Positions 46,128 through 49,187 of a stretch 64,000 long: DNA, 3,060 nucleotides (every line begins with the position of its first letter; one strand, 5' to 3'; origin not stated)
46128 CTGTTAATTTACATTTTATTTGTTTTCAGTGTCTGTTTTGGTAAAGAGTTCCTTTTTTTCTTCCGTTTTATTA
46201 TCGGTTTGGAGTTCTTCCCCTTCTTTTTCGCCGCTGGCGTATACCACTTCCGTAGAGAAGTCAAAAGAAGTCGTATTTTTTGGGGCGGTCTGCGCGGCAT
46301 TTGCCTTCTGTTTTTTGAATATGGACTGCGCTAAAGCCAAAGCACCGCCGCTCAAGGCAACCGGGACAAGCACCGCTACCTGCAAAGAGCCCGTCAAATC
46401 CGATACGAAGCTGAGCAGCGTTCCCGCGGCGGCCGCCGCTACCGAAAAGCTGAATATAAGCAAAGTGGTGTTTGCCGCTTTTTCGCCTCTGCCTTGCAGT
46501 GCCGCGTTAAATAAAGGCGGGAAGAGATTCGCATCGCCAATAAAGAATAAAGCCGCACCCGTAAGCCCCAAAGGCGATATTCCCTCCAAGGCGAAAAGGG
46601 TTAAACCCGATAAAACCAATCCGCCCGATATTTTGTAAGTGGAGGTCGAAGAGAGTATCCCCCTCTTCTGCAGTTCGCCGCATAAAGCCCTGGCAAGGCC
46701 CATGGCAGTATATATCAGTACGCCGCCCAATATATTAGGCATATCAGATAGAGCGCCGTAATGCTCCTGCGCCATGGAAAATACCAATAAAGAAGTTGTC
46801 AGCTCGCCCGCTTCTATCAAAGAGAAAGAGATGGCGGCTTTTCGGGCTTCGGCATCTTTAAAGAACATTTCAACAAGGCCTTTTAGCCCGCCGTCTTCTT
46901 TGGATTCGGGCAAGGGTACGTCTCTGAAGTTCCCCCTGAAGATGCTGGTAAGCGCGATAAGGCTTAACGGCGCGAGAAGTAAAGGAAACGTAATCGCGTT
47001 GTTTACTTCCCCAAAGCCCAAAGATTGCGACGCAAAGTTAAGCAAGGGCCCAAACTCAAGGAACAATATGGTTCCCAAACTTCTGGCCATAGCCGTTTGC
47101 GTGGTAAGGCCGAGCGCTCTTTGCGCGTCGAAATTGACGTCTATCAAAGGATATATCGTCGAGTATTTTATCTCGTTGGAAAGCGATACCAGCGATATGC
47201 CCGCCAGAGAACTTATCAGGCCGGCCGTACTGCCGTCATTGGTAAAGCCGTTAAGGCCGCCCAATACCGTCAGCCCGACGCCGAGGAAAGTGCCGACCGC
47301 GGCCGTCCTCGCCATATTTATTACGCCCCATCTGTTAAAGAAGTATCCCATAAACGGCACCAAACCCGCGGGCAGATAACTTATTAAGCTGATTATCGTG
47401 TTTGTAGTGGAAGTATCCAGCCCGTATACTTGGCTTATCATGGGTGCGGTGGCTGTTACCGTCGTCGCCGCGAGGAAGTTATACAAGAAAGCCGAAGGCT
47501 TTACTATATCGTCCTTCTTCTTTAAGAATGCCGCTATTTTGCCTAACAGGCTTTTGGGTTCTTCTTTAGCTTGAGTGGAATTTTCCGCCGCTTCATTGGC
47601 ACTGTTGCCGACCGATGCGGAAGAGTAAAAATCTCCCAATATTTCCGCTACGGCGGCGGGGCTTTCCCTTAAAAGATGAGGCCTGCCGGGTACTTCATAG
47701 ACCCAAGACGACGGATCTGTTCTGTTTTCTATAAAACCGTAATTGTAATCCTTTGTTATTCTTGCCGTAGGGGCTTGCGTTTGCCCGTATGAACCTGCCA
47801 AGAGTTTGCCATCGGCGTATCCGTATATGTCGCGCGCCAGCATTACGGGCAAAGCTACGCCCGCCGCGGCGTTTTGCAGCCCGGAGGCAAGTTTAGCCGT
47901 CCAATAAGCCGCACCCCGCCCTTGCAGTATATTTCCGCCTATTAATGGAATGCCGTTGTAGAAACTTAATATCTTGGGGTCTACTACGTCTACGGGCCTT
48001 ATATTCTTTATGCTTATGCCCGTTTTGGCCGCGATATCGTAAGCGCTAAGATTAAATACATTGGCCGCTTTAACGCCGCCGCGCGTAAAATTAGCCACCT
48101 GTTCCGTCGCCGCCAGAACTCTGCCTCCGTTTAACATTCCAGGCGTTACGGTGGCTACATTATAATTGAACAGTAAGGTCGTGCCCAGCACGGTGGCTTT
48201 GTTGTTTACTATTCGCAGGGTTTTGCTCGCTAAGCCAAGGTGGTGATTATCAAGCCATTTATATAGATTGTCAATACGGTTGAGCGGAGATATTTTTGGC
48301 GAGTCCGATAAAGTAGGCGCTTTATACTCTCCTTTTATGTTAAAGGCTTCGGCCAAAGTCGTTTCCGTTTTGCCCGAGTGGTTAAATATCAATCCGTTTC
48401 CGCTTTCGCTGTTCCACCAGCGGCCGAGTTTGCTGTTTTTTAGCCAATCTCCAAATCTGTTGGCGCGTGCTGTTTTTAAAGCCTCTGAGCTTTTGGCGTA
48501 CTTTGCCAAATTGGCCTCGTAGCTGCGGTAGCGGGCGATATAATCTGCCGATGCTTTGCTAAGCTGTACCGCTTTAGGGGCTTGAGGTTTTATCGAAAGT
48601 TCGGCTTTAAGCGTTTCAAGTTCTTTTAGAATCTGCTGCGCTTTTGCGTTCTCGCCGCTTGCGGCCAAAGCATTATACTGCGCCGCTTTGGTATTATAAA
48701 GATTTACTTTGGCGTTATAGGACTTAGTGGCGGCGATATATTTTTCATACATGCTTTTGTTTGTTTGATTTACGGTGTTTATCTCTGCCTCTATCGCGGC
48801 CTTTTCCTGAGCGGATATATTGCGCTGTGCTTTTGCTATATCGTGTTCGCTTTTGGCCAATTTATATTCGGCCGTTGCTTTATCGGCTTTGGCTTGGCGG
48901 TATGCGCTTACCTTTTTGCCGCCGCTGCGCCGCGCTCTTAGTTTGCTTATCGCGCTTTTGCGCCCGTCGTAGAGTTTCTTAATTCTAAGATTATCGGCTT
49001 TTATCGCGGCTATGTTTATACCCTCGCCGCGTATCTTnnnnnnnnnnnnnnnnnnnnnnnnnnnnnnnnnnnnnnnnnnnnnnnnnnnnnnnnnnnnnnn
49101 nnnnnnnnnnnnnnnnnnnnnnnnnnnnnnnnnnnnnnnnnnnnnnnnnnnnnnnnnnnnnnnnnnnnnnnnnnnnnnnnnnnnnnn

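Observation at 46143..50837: A third, divergent member of the giant-protein family on the opposite strand; the family fills ~22% of the window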

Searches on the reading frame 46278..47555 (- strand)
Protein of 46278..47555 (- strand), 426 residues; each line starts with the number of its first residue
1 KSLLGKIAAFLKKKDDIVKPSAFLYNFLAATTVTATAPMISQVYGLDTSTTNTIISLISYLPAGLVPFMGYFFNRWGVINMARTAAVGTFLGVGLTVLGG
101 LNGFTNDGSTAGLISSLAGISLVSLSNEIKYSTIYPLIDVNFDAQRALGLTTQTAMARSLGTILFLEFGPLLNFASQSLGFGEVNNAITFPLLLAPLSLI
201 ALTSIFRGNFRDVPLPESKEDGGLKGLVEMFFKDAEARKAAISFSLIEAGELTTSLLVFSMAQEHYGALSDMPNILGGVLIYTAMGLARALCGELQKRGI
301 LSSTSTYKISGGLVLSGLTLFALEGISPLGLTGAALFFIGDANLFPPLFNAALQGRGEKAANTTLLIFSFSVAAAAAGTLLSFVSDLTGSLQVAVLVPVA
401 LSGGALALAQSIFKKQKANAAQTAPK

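Call 49: search_solved_structures(query=A4, max_evalue=1)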
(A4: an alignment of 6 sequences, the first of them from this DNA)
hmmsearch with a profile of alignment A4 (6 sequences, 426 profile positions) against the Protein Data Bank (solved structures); distinct sequences matched with E-value up to 1: 0.
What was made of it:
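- Tried and rejected: The MFS profile against PDB by sequence gave no hit (call 49).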

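Call 55: search_protein_families(library=pfam, alignment_id=A5, max_evalue=0.1)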
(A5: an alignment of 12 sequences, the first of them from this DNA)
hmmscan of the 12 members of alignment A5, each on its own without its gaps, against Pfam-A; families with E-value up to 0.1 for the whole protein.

A. member 1, seq(426 aa): 1 family
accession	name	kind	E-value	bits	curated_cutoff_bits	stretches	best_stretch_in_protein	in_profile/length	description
PF07690.21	MFS_1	-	0.0049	16.3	33.4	1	23-374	5-341/347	Major Facilitator Superfamily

B. families by the number of members that match (of 12 scanned): 8 families
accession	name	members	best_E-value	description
PF07690.21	MFS_1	12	2.3e-12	Major Facilitator Superfamily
PF13119.11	DUF3973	1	0.0054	Domain of unknown function (DUF3973)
PF03530.19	SK_channel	1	0.012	Calcium-activated SK potassium channel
PF22116.1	DUF6944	1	0.013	Family of unknown function (DUF6944)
PF10268.14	Tmemb_161AB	1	0.033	Predicted transmembrane protein 161AB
PF23396.1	DUF7103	1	0.035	Family of unknown function (DUF7103)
PF01956.21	EMC3_TMCO1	1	0.068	Integral membrane protein EMC3/TMCO1-like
PF00650.25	CRAL_TRIO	1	0.078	CRAL/TRIO domain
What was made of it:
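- On Major facilitator superfamily (MFS): However, all 12 aligned relatives hit MFS_1, with best E 2.3e-12 (call 55).
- Pfam MFS_1 hits all 12 aligned relatives (call 55).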

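Call 59: predict_structure(alignment_id=A5)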
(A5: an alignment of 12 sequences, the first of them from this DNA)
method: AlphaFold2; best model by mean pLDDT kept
length: 426 residues; sequences in the alignment: 12
mean_pLDDT: 80.4   pTM: 0.79
mean pLDDT of the five models: 80.4, 77.7, 76.1, 74.6, 73.2
residues with pLDDT >= 90: 71; 70-90: 301; 50-70: 25; < 50: 29
segments of 3 or more residues with pLDDT < 50: 1-16, 218-222, 419-426
pLDDT, mean of each block of 10 residues (from residue 1): 39 50 86 78 83 87 77 85 92 86 75 88 89 85 81 85 81 83 71 83 86 65 71 87 91 89 79 74 84 79 84 93 90 91 85 75 80 87 88 89 89 63 38
secondary structure, 60 per line:
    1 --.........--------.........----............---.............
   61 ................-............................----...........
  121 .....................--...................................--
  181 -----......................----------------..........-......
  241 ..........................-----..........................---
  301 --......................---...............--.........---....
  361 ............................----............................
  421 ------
elements in order: H3-11 H20-28 H33-44 H48-76 H78-105 H110-141 H144-178 H186-207 H224-233 H235-266 H272-297 H303-324 H328-342 H345-353 H357-388 H393-420
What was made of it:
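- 46293..47552 (-): aa 1096-1515: 12-helix MFS-fold domain, homologous to G2 aa 976-1405. AF2 pLDDT 80, pTM 0.79, with 6+6 helices (call 59).
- On Major facilitator superfamily (MFS): The AF2 model has pLDDT 80 and pTM 0.79 with 6+6 helices (call 59).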

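Call 61: fold_search(model_id=the predicted structure, library=pdb)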
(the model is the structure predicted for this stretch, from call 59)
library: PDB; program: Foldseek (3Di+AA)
matches with E <= 10: 610; with E <= 0.001: 390
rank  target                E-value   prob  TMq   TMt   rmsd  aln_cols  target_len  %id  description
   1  8ubz                  2.3e-08  1.00  0.72  0.74   4.4       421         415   14  Choline-bound FLVCR1 (released 2024-03-27)
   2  9qu4                  2.8e-08  1.00  0.74  0.78   4.4       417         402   15  Cryo-EM structure of the inward-open choline-bound state of choline/ethanolamine transporter FLVCR2 (released 2025-06-11)
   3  8uby                  3.9e-08  1.00  0.72  0.73   4.3       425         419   14  Choline-bound FLVCR1 (released 2024-03-27)
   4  8ubx                  3.9e-08  1.00  0.72  0.73   4.4       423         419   14  Ethanolamine-bound FLVCR1 (released 2024-03-27)
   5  4zow                  5.7e-08  1.00  0.71  0.76   4.5       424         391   16  Crystal structure of E. coli multidrug transporter MdfA in complex with chloramphenicol (released 2015-08-19)
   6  3o7p                  6.9e-08  1.00  0.64  0.66   6.3       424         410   13  Crystal structure of the E.coli Fucose:proton symporter, FucP (N162A) (released 2010-09-15)
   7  8uc0                  7.2e-08  1.00  0.72  0.72   4.6       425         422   14  Endogenous ligand bound FLVCR1 (released 2024-03-27)
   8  8ubw                  1.4e-07  1.00  0.73  0.74   4.4       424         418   15  Choline-bound FLVCR1 (released 2024-03-27)
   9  9giu                  1.4e-07  1.00  0.72  0.63   5.1       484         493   13  Cryo-EM structure of human SLC45A4 in detergent (released 2025-07-30)
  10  3o7q                  1.9e-07  1.00  0.64  0.65   6.7       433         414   13  Crystal structure of a Major Facilitator Superfamily (MFS) transporter, FucP, in the outward conformation (released 2010-09-15)
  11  6oom                  2.2e-07  1.00  0.72  0.77   4.3       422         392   14  PROTEIN A (released 2019-09-04)
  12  8rl8                  2.2e-07  1.00  0.66  0.66   5.5       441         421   16  SPNS2 in complex with homo Di-Gluebody GbD12 - SPNS2 local refinement (released 2025-01-15)
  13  6euq                  2.5e-07  1.00  0.70  0.76   4.4       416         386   15  MdfA(Q131R/L339E) (released 2018-08-08)
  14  6kkl                  3.9e-07  1.00  0.68  0.76   4.6       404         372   16  Crystal structure of Drug:Proton Antiporter-1 (DHA1) Family SotB, in the inward conformation (H115N mutant) (released 2020-07-29)
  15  8qv5_A                4.2e-07  1.00  0.65  0.65   5.7       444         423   17  Structure of human SPNS2 in LMNG (released 2025-02-19)
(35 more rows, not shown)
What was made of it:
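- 46293..47552 (-): Foldseek against PDB hits FLVCR1/2, MdfA, FucP and SPNS2 at E 2e-8 and TM-score 0.72-0.78 (call 61).
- On Major facilitator superfamily (MFS): Foldseek finds 390 PDB matches at E up to 0.001, and every one of the 50 best listed is an MFS transporter, at TM-score up to 0.78 (call 61).
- On Polymorphic toxin / effector systems: The G3 C-terminus is a 12-helix MFS domain (call 61).
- Closest known: Major facilitator superfamily transporters. Same: The domain has twelve helices in two six-helix bundles and aligns over its full length at TM-score 0.72-0.78 (call 61).
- Checked: The 12-helix C-terminus is confirmed (calls 59, 61).
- AF2 pTM is 0.79, and Foldseek TM-scores reach 0.72-0.78 against FLVCR1/2 and MdfA over the full length (calls 59, 61). 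The model is a complete 6+6 MFS fold at TM-score 0.72-0.78 (call 61).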

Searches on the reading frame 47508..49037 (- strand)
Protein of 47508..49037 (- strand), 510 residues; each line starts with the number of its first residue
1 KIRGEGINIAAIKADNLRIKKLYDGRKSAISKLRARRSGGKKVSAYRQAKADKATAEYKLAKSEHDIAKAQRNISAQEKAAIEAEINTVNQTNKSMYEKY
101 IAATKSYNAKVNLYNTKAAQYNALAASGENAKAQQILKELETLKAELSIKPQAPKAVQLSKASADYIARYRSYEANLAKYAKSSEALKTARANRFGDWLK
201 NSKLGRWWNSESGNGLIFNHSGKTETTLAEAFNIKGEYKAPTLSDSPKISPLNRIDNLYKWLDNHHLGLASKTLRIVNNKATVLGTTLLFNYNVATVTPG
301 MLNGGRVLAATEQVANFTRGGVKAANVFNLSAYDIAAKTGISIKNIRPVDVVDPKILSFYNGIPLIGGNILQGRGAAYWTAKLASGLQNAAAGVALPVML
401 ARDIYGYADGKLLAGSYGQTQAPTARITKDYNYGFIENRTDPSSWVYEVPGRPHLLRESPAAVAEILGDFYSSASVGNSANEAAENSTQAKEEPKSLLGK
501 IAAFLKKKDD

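Call 67: search_solved_structures(query=window:47508-49037:-, max_evalue=1)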
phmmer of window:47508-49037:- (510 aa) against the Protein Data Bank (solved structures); distinct sequences matched with E-value up to 1: 0.
